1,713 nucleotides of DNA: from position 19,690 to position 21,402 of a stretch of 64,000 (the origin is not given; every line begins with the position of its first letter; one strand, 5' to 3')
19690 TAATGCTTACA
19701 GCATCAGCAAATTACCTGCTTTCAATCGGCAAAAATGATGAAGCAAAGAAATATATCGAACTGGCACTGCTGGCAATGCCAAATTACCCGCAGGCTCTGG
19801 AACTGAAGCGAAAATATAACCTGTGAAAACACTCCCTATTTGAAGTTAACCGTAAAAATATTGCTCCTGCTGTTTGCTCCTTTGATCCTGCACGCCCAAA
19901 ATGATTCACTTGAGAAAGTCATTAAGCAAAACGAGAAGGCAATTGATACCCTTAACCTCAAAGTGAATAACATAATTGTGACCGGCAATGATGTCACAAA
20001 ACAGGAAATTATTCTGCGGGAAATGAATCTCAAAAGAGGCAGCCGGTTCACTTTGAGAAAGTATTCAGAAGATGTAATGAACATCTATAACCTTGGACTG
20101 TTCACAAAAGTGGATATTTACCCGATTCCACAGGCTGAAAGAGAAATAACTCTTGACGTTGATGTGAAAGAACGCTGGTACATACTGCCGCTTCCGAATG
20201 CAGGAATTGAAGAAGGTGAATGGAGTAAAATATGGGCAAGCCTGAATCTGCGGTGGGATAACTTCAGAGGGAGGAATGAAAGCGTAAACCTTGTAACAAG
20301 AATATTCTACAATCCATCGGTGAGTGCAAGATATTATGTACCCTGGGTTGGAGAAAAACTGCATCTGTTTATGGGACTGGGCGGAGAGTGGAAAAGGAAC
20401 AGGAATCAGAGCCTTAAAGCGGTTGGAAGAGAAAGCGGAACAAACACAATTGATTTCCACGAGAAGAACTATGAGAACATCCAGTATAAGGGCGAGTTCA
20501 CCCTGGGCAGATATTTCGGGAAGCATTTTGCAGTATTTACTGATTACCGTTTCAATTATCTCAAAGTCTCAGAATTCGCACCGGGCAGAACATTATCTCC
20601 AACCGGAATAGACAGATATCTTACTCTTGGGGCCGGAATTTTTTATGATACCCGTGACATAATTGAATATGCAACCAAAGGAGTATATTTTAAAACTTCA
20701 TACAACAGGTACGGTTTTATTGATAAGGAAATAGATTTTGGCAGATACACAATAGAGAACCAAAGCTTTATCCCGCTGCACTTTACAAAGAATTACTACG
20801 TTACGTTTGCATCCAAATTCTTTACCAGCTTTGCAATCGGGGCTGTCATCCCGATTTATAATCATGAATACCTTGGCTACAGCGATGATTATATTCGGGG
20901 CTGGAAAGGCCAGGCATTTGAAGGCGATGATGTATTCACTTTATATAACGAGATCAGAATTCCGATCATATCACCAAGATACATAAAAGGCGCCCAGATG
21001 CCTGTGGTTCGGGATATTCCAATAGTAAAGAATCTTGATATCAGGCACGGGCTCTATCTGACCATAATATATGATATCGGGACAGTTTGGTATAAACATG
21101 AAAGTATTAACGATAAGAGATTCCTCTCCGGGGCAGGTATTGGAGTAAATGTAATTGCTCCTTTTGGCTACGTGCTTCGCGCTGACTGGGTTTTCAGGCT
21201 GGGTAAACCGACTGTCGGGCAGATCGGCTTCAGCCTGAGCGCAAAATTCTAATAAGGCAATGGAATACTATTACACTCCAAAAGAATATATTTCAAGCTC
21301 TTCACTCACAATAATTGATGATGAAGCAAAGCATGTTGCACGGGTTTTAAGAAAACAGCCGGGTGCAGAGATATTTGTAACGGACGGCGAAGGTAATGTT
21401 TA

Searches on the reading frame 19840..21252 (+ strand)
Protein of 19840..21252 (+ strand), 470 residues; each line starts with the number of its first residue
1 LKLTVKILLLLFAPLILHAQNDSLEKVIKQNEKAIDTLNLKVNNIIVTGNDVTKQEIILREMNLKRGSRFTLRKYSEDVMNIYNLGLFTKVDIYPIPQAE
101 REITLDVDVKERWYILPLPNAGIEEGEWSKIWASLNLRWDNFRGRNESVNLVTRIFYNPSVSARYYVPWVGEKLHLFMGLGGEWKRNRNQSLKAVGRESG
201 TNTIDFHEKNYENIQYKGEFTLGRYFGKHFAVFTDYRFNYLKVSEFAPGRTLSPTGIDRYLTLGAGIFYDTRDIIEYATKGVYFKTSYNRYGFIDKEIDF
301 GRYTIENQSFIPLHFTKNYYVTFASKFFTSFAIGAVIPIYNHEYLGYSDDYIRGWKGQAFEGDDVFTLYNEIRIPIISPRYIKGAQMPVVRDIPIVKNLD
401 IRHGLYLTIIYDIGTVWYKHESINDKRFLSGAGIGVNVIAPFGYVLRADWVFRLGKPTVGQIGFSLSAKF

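Call 78: search_protein_families(library=ncbifam, max_evalue=1e-10, proteins=[window:19840-21252:+])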
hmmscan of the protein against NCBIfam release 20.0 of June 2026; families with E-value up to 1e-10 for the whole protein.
window:19840-21252:+ (470 aa): 2 families
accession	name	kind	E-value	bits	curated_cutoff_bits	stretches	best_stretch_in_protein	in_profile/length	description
TIGR03303.1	OM_YaeT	equivalog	1.4e-24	86.5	297.15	1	39-446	321-714/741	outer membrane protein assembly factor BamA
TIGR00992.1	3a0901s03IAP75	subfamily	3.2e-11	42.2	1163.25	0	46-111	280-347/718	IAP75 family chloroplast envelope protein translocase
